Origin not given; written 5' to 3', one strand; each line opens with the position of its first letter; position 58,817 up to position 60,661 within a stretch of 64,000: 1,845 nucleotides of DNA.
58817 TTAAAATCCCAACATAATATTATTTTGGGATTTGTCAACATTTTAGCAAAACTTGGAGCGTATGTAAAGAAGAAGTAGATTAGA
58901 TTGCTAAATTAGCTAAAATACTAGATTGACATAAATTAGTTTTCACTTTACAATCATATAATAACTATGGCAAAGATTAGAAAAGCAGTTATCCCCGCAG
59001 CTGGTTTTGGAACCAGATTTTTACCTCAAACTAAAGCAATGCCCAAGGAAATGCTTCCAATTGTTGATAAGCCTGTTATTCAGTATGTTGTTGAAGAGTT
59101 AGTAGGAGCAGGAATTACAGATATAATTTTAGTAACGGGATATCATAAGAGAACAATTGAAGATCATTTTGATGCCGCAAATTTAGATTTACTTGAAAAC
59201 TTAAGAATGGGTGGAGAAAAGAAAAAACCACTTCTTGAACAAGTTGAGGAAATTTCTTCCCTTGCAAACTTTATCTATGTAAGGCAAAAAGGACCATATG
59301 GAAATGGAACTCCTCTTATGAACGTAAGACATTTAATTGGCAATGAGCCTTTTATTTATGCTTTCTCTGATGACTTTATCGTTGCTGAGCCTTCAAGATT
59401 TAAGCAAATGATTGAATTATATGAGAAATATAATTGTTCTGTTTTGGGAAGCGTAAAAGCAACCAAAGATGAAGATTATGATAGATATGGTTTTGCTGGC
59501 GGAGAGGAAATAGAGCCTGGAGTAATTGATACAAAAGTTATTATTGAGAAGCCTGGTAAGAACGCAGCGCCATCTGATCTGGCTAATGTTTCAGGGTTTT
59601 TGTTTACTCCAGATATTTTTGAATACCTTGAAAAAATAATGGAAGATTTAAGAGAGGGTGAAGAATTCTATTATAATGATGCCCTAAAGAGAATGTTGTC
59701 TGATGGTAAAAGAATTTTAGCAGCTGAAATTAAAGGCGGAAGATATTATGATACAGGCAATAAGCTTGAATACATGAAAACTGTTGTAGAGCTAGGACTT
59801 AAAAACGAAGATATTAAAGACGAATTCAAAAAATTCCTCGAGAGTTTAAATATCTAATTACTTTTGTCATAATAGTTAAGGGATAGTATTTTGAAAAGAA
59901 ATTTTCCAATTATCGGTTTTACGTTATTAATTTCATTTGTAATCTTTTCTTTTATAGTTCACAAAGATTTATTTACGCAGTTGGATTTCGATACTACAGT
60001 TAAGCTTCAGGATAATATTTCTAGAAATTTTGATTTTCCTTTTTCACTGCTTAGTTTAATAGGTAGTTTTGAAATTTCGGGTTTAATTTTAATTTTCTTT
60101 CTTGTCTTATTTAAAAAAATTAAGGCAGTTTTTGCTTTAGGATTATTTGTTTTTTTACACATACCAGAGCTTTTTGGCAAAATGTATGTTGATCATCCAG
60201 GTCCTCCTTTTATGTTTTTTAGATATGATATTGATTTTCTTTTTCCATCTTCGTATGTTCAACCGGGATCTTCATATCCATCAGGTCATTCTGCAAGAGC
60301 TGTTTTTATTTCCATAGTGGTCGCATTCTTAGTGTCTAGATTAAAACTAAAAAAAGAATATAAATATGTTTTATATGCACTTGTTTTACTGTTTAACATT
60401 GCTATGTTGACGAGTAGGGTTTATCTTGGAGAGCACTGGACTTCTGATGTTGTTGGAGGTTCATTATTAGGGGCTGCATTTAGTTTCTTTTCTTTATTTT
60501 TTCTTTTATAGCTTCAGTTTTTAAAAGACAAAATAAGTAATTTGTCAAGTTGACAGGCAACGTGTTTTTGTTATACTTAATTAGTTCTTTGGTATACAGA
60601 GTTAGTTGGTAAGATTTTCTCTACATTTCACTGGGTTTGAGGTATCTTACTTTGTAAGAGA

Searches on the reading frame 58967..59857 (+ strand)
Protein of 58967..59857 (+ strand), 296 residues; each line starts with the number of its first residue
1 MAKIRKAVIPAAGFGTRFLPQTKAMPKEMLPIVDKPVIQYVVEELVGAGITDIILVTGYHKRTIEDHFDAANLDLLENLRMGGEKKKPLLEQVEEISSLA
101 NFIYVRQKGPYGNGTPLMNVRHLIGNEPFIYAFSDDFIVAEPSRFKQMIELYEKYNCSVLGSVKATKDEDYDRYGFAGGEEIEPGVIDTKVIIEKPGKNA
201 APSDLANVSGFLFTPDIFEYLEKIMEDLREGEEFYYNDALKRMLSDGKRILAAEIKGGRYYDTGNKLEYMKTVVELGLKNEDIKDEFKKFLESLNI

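Call 91: search_protein_families(library=pfam, proteins=[window:58967-59857:+], max_evalue=0.00001)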
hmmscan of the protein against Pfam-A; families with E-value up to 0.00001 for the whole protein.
window:58967-59857:+ (296 aa): 2 families
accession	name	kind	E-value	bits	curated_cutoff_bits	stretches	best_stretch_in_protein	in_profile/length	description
PF00483.29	NTP_transferase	-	4.6e-28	98.9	21.2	1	6-271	1-237/245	Nucleotidyl transferase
PF12804.13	NTP_transf_3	-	1.3e-06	29.2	27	1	7-78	1-65/160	MobA-like NTP transferase domain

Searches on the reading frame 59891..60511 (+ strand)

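Call 91: search_protein_families(library=pfam, proteins=[window:59891-60511:+], max_evalue=0.00001)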
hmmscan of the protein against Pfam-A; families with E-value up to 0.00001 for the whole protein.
window:59891-60511:+ (206 aa): 2 families
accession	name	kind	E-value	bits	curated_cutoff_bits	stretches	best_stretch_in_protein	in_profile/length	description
PF01569.27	PAP2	-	2.4e-18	66.6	27.2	1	79-202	5-122/130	PAP2 superfamily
PF14378.12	PAP2_3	-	2.6e-07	31.1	27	1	116-196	114-186/190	PAP2 superfamily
